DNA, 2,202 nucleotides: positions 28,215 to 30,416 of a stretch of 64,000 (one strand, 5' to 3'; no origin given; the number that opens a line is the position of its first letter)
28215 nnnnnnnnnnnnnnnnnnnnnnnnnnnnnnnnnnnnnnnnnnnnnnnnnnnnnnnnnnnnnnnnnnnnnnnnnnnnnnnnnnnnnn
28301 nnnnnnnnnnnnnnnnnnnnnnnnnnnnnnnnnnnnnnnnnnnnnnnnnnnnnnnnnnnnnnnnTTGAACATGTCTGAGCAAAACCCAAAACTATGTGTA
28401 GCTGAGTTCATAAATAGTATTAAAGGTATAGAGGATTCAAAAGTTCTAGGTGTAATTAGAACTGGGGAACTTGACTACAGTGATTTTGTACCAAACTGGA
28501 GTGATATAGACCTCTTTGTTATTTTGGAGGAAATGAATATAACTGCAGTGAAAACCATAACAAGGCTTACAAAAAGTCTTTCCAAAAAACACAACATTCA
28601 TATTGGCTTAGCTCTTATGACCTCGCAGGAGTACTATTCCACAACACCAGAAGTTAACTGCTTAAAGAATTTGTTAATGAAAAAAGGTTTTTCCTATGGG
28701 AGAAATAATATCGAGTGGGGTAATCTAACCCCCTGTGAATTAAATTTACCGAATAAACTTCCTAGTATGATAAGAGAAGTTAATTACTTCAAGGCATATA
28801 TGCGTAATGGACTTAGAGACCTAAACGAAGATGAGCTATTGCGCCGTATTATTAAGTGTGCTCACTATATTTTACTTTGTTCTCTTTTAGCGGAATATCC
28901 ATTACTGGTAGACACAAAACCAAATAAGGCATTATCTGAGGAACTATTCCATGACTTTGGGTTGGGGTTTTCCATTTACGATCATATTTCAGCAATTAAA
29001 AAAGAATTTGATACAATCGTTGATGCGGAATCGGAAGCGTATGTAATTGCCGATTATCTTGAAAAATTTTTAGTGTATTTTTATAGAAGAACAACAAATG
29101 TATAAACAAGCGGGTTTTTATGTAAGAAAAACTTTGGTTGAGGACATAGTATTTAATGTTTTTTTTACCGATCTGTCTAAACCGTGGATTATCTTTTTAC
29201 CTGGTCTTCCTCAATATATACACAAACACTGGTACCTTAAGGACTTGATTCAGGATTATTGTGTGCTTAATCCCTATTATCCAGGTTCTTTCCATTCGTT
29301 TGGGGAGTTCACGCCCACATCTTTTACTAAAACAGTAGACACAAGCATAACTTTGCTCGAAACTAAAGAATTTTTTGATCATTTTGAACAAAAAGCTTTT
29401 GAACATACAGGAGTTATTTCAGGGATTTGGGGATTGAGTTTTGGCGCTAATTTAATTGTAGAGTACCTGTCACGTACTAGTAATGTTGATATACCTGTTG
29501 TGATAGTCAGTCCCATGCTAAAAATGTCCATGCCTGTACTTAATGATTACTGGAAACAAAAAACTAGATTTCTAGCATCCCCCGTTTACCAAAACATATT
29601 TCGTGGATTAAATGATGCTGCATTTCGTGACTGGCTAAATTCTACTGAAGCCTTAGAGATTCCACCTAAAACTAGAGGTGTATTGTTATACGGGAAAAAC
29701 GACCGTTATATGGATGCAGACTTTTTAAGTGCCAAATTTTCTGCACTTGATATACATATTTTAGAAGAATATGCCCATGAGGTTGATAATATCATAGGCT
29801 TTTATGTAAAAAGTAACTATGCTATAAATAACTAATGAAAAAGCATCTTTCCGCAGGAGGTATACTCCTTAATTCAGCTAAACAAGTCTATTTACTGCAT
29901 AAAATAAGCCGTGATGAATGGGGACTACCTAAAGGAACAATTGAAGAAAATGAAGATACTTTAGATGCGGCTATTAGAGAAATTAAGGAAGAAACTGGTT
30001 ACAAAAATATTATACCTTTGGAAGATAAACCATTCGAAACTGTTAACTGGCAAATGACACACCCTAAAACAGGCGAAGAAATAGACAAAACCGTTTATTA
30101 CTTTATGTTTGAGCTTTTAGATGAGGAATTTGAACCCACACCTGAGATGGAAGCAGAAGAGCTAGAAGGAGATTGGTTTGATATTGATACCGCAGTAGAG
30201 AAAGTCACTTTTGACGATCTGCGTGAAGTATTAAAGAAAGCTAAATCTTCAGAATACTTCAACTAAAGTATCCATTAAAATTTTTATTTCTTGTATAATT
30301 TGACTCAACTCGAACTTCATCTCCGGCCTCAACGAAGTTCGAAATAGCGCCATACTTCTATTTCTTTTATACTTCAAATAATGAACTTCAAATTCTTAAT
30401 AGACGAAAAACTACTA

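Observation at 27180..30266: NDK-like gene, attenuator, then an HprK-like kinase / nucleotidyltransferase / alpha/beta hydrolase / NUDIX cassette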

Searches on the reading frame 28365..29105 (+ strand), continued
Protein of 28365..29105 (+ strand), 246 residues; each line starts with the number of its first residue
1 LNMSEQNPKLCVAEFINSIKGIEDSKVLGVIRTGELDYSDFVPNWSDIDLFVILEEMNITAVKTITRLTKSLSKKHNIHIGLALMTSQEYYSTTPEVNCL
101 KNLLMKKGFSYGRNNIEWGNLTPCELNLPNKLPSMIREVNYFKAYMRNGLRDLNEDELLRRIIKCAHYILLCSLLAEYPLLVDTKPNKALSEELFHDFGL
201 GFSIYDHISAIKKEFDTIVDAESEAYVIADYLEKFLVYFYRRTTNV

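Call 87: search_solved_structures(query=L018:8821-9912:+, max_evalue=0.001)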
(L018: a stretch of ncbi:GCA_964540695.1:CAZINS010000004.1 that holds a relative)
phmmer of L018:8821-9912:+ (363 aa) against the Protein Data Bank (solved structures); distinct sequences matched with E-value up to 0.001: 16.
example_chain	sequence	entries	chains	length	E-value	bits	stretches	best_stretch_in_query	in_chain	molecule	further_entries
1xag_A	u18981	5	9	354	1.9e-40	142.3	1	36-278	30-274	3-dehydroquinate synthase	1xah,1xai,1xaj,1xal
3clh_A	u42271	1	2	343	4.8e-40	141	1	64-358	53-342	3-dehydroquinate synthase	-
5hvn_A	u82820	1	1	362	7.3e-39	137.1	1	33-361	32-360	3-dehydroquinate synthase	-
6lk2_A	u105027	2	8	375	7e-37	130.6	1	61-341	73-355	3-dehydroquinate synthase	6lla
3okf_A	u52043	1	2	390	3.3e-32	115.2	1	38-290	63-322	3-dehydroquinate synthase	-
1ujn_A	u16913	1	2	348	2.7e-31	112.2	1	58-278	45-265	dehydroquinate synthase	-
6c5c_A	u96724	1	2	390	7.8e-30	107.4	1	72-279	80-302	3-dehydroquinate synthase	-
3zok_A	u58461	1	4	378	2.7e-29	105.6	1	62-284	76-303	3-DEHYDROQUINATE SYNTHASE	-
5eks_A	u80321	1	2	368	3.2e-29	105.4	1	75-285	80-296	3-dehydroquinate synthase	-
7u5s_A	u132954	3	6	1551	1e-28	103.7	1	72-279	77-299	Pentafunctional AROM polypeptide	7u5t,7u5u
3qbd_A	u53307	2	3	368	2.5e-26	95.9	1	94-285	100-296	3-dehydroquinate synthase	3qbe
6hqv_A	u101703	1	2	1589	1.3e-25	93.5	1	73-281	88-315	Pentafunctional AROM polypeptide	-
1dqs_A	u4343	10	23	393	2.2e-25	92.8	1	96-281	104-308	PROTEIN (3-DEHYDROQUINATE SYNTHASE) | 3-DEHYDROQUINATE SYNTHASE | Pentafunctional AROM polypeptide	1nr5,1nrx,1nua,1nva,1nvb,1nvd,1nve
2d2x_A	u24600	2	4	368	2e-22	83.1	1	21-286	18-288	2-deoxy-scyllo-inosose synthase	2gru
4p53_A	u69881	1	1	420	4.8e-21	78.5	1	85-296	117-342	Cyclase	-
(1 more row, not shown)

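Call 88: search_protein_families(library=ncbifam, proteins=[L018:8821-9912:+, L018:4588-5562:+, L018:5617-7032:+, L018:3721-4503:+, L018:7762-8718:-, L021:7791-8954:-], max_evalue=0.01)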
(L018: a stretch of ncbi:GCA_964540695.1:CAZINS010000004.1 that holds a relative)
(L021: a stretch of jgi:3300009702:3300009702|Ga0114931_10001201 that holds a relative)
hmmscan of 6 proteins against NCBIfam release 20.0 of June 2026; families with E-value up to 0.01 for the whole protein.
L018:8821-9912:+ (363 aa): 6 families
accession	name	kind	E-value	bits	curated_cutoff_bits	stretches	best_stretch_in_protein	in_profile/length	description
TIGR01357.1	aroB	equivalog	1.2e-69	235.2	305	1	17-344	2-331/344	3-dehydroquinate synthase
TIGR04425.1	P_lya_rel_AroB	hypoth_equivalog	2.6e-51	174.7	400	1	30-346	18-331/348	AroB-related putative sugar phosphate phospholyase (cyclizing)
NF004852.0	PRK06203.1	equivalog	1.5e-35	122.9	333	1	33-300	48-331/407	3-dehydroquinate synthase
NF010556.0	PRK13951.1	equivalog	2.9e-32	112.2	560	1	79-293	219-434/492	bifunctional shikimate kinase AroK/3-dehydroquinate synthase AroB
NF010627.0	PRK14021.1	equivalog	1.6e-29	102.7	565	1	71-284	243-470/542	bifunctional shikimate kinase/3-dehydroquinate synthase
NF002022.0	PRK00843.1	equivalog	0.00045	19.3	413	1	9-184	8-170/350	NAD(P)-dependent glycerol-1-phosphate dehydrogenase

L018:4588-5562:+ (324 aa): 8 families
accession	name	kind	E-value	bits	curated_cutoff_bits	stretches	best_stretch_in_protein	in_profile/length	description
NF001908.0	PRK00668.1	equivalog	6.5e-25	87.6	155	1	2-137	2-139/141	nucleoside-diphosphate kinase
NF011112.0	PRK14540.1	equivalog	1.9e-20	73.1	202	1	3-127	2-131/135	nucleoside-diphosphate kinase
NF011113.0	PRK14541.1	equivalog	4.7e-11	43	255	1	4-121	2-124/140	nucleoside-diphosphate kinase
NF011116.0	PRK14545.1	equivalog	4.9e-11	42.9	217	1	1-120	1-125/139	nucleoside-diphosphate kinase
NF011115.0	PRK14543.1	equivalog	1e-10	41.8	287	1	2-88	4-95/169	nucleoside-diphosphate kinase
NF011114.0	PRK14542.1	equivalog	6.2e-10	38.9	250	1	4-135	2-135/137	nucleoside-diphosphate kinase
TIGR00152.1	TIGR00152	equivalog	4.5e-05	23.4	65.55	0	147-194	1-46/188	dephospho-CoA kinase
NF006226.0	PRK08356.1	equivalog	0.00061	19.6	189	0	250-323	117-192/195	hypothetical protein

L018:5617-7032:+ (471 aa): 9 families
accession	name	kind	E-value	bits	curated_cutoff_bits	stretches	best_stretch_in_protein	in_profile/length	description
NF038302.1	EPS_HpsE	equivalog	9.9e-11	41.1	300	1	173-306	4-130/307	hormogonium polysaccharide biosynthesis glycosyltransferase HpsE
TIGR03937.1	PgaC_IcaA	equivalog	1e-07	31.3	422.3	1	160-295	35-159/407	poly-beta-1,6-N-acetyl-D-glucosamine synthase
NF001938.0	PRK00714.1-5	equivalog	5.8e-06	25.8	116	1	41-96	41-94/172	RNA pyrophosphohydrolase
NF008736.0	PRK11762.1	equivalog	0.00026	20.5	169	1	49-77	78-106/186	ADP compounds hydrolase NudE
NF008044.0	PRK10776.1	equivalog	0.00053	19.9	148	1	45-132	31-106/130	8-oxo-dGTP diphosphatase MutT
NF001936.0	PRK00714.1-3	equivalog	0.00068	19.5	118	1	32-94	22-84/155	RNA pyrophosphohydrolase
NF001937.0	PRK00714.1-4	equivalog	0.00093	18.9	139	1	46-96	32-82/161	RNA pyrophosphohydrolase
TIGR04440.1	glyco_TIGR04440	domain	0.001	18.9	70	1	202-308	26-128/215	TIGR00180 family glycosyltransferase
NF006530.0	PRK08999.1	equivalog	0.0045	16.1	245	1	45-78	33-66/315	Nudix family hydrolase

L018:3721-4503:+ (260 aa): 69 families (the best 25 are shown)
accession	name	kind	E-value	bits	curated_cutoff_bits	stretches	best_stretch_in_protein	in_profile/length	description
TIGR01934.1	MenG_MenH_UbiE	subfamily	7.5e-19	67.9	158.35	1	34-153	30-145/223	ubiquinone/menaquinone biosynthesis methyltransferase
NF001243.0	PRK00216.1-4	equivalog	7e-18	64.8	235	1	21-189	26-186/237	demethylmenaquinone methyltransferase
TIGR02752.1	MenG_heptapren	equivalog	7.8e-17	61.6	419.85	1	22-189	25-184/231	demethylmenaquinone methyltransferase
NF001244.0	PRK00216.1-5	equivalog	2.1e-14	53.4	216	1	32-153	38-157/236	bifunctional demethylmenaquinone methyltransferase/2-methoxy-6-polyprenyl-1,4-benzoquinol methylase UbiE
NF041536.1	ArsM_DUF2284_UU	exception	1.2e-13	50.3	575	1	38-146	71-177/459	arsenite methyltransferase/DUF2284 domain selenoprotein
NF008823.0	PRK11873.1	subfamily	1.5e-12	47.6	263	1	40-149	74-181/272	arsenite methyltransferase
TIGR02072.1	BioC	equivalog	1.8e-12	47.6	184.95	1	39-151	28-134/244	malonyl-ACP O-methyltransferase BioC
NF001242.0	PRK00216.1-3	equivalog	1.9e-12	47.2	351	1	35-153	61-179/258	bifunctional demethylmenaquinone methyltransferase/2-methoxy-6-polyprenyl-1,4-benzoquinol methylase UbiE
NF047649.1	MTase_UXPK_star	exception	1.9e-12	46.8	460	1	38-146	72-178/283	methyltransferase/UXPK-star double selenoprotein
NF041820.1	daptide_MTase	equivalog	3.8e-12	46.2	175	1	44-131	37-125/243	daptide-type RiPP biosynthesis methyltransferase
TIGR02021.1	BchM-ChlM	equivalog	5.7e-12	45.5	158.9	1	34-116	44-124/218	magnesium protoporphyrin IX methyltransferase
NF041537.1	ArsM_AhpD_UU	exception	1.3e-11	43.9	510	1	38-147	71-178/345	arsenite methyltransferase/AhpD domain selenoprotein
NF008992.0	PRK12335.1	equivalog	3.1e-11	43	303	1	29-115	108-191/289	SAM-dependent methyltransferase TehB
NF045825.1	FAmtase_mtf2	equivalog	4.5e-11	42.4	400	1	45-142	60-151/248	fatty-acid O-methyltransferase Mtf2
NF045823.1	PthPhpthDimycoMt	equivalog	8e-11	41.6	300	1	46-147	69-164/256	phthiotriol/phenolphthiotriol dimycocerosates methyltransferase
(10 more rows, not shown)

L018:7762-8718:- (318 aa): 0 families

L021:7791-8954:- (387 aa): 1 family
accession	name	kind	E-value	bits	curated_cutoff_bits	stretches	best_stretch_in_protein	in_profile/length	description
TIGR02721.1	ycfN_thiK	equivalog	0.0012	18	299.45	0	234-290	149-202/256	thiamine kinase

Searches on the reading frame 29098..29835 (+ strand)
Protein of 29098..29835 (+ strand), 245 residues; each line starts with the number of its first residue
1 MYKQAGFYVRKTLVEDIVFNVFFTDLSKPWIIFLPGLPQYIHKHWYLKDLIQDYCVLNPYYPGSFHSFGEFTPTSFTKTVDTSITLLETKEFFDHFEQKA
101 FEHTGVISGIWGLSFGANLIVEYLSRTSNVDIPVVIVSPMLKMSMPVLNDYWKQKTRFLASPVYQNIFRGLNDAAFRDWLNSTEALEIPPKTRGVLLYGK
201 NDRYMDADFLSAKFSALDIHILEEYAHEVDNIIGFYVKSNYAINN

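Call 3: search_protein_families(library=pfam, proteins=[window:29098-29835:+], max_evalue=1)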
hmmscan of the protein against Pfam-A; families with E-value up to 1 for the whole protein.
window:29098-29835:+ (245 aa): 2 families
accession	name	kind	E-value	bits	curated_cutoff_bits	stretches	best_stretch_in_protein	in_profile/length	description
PF00561.26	Abhydrolase_1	-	0.0078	16.3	25.8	1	29-153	1-117/245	alpha/beta hydrolase fold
PF12146.15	Hydrolase_4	-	0.018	14.8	27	1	99-162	69-133/239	Serine aminopeptidase, S33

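Call 6: search_protein_families(library=padloc, proteins=[window:29098-29835:+], max_evalue=1)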
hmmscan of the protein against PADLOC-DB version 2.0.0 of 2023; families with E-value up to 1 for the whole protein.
window:29098-29835:+ (245 aa): 0 families

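Call 7: search_protein_families(library=ncbifam, proteins=[window:29098-29835:+], max_evalue=1)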
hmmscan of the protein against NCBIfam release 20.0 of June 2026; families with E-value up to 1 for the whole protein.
window:29098-29835:+ (245 aa): 0 families

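Call 68: search_solved_structures(query=A3, max_evalue=1, show_alignments=2)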
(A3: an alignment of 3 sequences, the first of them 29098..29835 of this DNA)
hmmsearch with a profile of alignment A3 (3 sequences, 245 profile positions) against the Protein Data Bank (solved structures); distinct sequences matched with E-value up to 1: 0.

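Call 84: search_protein_families(library=phrogs, proteins=[window:29098-29835:+], max_evalue=0.01)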
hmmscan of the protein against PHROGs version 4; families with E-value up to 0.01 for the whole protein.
window:29098-29835:+ (245 aa): 0 families

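Call 91: search_solved_structures(query=window:29098-29835:+, max_evalue=10, show_alignments=3)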
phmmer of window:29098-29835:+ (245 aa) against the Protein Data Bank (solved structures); distinct sequences matched with E-value up to 10: 1.
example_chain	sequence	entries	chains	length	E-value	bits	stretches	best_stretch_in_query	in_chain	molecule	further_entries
7ar9_l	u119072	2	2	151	0.07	16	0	109-170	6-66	ASHI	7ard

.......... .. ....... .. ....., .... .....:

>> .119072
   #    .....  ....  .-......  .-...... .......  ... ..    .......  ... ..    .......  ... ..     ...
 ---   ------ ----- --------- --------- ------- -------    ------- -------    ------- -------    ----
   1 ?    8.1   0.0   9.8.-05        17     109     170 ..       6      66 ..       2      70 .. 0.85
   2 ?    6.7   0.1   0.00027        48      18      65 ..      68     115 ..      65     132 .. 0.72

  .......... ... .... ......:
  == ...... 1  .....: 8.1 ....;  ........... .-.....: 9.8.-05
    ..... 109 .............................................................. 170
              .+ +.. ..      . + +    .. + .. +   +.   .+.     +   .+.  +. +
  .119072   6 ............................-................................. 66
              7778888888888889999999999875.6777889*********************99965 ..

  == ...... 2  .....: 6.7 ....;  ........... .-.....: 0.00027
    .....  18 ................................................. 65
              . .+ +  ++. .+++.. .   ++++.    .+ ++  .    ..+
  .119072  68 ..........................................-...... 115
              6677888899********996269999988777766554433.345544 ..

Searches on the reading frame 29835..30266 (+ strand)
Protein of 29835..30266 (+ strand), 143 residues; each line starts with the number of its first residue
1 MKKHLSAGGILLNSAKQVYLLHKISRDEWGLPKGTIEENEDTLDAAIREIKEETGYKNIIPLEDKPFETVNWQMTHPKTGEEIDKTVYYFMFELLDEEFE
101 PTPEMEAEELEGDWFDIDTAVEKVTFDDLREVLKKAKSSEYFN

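Call 3: search_protein_families(library=pfam, proteins=[window:29835-30266:+], max_evalue=1)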
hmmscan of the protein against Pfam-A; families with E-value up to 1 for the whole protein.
window:29835-30266:+ (143 aa): 3 families
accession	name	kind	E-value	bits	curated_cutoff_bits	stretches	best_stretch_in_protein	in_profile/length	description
PF00293.34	NUDIX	-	4.4e-19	69.3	21.1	1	3-131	2-129/134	NUDIX domain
PF13207.12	AAA_17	-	0.01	16.6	27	1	3-60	22-75/136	AAA domain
PF14815.12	NUDIX_4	-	0.037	14.3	35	1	29-120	27-98/113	NUDIX domain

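Call 6: search_protein_families(library=padloc, proteins=[window:29835-30266:+], max_evalue=1)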
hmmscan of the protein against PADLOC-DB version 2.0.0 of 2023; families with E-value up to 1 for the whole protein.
window:29835-30266:+ (143 aa): 1 family
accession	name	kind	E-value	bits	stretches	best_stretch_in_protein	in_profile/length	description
PDLC04899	PDC-S07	-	2.4e-05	22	1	26-57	32-63/135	-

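Call 7: search_protein_families(library=ncbifam, proteins=[window:29835-30266:+], max_evalue=1)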
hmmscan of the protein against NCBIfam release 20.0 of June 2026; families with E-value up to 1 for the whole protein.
window:29835-30266:+ (143 aa): 19 families
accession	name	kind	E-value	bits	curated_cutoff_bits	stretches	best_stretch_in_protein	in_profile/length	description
NF052459.1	OxoGTPPhMutT1Mycb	equivalog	6.3e-14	51.8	475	1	14-135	16-124/292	8-oxo-(d)GTP phosphatase MutT1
NF001938.0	PRK00714.1-5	equivalog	5.5e-09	35.6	116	1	7-65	16-83/172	RNA pyrophosphohydrolase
NF001937.0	PRK00714.1-4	equivalog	3.2e-08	33.3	139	1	7-57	11-61/161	RNA pyrophosphohydrolase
NF041652.1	Nud_hyd_Dein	equivalog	1.6e-07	31.7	200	1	5-57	14-73/152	Nudix hydrolase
NF001935.0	PRK00714.1-2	equivalog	3.2e-07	30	259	1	8-57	12-61/183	RNA pyrophosphohydrolase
NF008736.0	PRK11762.1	equivalog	7.1e-07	28.9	169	1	26-57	73-104/186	ADP compounds hydrolase NudE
NF001936.0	PRK00714.1-3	equivalog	2.5e-06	27.4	118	1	16-69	23-76/155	RNA pyrophosphohydrolase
NF006961.0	PRK09438.1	equivalog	7.8e-06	25.4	103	1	11-126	15-135/151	dihydroneopterin triphosphate diphosphatase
NF001934.0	PRK00714.1-1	equivalog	1.6e-05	24.4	241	1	7-57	11-61/176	RNA pyrophosphohydrolase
NF008044.0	PRK10776.1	equivalog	3.1e-05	23.9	148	1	2-76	2-77/130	8-oxo-dGTP diphosphatase MutT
TIGR02705.1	nudix_YtkD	equivalog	4.2e-05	23.1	154.4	1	15-56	33-74/156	RNA deprotection pyrophosphohydrolase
NF003788.0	PRK05379.1-5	equivalog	0.00051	19.4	354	1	26-63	237-274/351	bifunctional nicotinamide-nucleotide adenylyltransferase/Nudix hydroxylase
TIGR00586.1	mutt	equivalog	0.00052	20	97.9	1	1-74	2-76/129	8-oxo-dGTP diphosphatase MutT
NF006530.0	PRK08999.1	equivalog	0.0016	17.6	245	1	25-57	31-63/315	Nudix family hydrolase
NF003787.0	PRK05379.1-4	equivalog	0.0019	17.3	449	1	25-61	231-267/346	bifunctional nicotinamide-nucleotide adenylyltransferase/Nudix hydroxylase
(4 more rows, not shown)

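Call 67: search_solved_structures(query=window:29835-30266:+, max_evalue=0.001, show_alignments=1)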
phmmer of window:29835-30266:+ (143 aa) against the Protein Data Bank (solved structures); distinct sequences matched with E-value up to 0.001: 29.
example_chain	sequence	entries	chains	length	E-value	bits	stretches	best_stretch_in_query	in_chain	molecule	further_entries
3i7u_A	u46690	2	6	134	6.6e-12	48.9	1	1-137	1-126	AP4A hydrolase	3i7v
5gg5_A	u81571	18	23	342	5.4e-08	36.2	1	16-135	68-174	Hydrolase, NUDIX family protein | NUDIX family protein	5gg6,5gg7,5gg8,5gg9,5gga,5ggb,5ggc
3fcm_A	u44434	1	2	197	1.6e-07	34.7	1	4-109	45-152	Hydrolase, NUDIX family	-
1f3y_A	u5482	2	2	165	2.8e-07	33.9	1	7-67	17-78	DIADENOSINE 5',5'''-P1,P4-TETRAPHOSPHATE HYDROLASE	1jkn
2jvb_A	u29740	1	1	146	3.4e-07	33.7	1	11-117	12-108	mRNA-decapping enzyme subunit 2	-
4k6e_A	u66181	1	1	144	4.2e-07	33.4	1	13-117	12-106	mRNA-decapping enzyme subunit 2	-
9cxx_A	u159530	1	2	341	6.8e-07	32.7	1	17-134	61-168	8-oxo-(d)GTP phosphatase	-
4kg4_A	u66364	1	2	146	7.1e-07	32.6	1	11-74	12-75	mRNA-decapping enzyme subunit 2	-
4kg3_A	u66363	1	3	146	8.8e-07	32.3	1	11-117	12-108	mRNA-decapping enzyme subunit 2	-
1vc8_A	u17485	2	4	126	9.9e-07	32.2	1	4-117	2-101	Ndx1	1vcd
6y3z_A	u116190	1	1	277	1.6e-06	31.5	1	11-117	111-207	m7GpppN-mRNA hydrolase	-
5lon_A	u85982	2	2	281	1.9e-06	31.2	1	9-58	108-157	KLLA0F23980p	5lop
4ilq_A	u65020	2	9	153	2.5e-06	30.9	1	16-136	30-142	CT771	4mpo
1vc9_A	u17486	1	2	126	2.6e-06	30.8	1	4-117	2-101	Ndx1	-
6am0_A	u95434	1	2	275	4.7e-06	30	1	9-58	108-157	KLLA0F23980p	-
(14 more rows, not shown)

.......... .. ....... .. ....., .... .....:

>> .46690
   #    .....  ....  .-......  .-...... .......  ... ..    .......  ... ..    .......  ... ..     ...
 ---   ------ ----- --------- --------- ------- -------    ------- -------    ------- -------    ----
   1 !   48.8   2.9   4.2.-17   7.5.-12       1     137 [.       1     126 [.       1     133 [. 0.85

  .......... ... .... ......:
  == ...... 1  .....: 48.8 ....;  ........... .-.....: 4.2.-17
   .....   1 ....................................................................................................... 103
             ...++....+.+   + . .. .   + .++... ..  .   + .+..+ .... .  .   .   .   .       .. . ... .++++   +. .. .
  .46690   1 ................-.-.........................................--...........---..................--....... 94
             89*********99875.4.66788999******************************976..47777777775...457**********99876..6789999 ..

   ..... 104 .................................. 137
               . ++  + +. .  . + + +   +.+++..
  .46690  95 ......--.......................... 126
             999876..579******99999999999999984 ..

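Call 84: search_protein_families(library=phrogs, proteins=[window:29835-30266:+], max_evalue=0.01)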
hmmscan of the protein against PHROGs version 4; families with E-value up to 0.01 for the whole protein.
window:29835-30266:+ (143 aa): 7 families
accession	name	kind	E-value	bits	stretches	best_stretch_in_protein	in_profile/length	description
phrog_1198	-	other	3.8e-15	57.3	1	5-127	37-157/253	MutT/NUDIX hydrolase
phrog_1185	-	other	1.2e-13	52.2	1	3-58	147-210/301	nudix hydrolase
phrog_10313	-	other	2.6e-12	47.8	1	14-136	24-136/159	nudix hydrolase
phrog_6216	-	unknown function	1.1e-09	38.6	1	7-122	4-100/545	-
phrog_15528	-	head and packaging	4e-08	33.1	1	7-58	524-574/794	portal protein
phrog_19657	-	other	1.4e-07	32.7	1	23-125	55-155/176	nudix hydrolase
phrog_9999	-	other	0.0049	17.8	1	29-58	55-85/186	nudix hydrolase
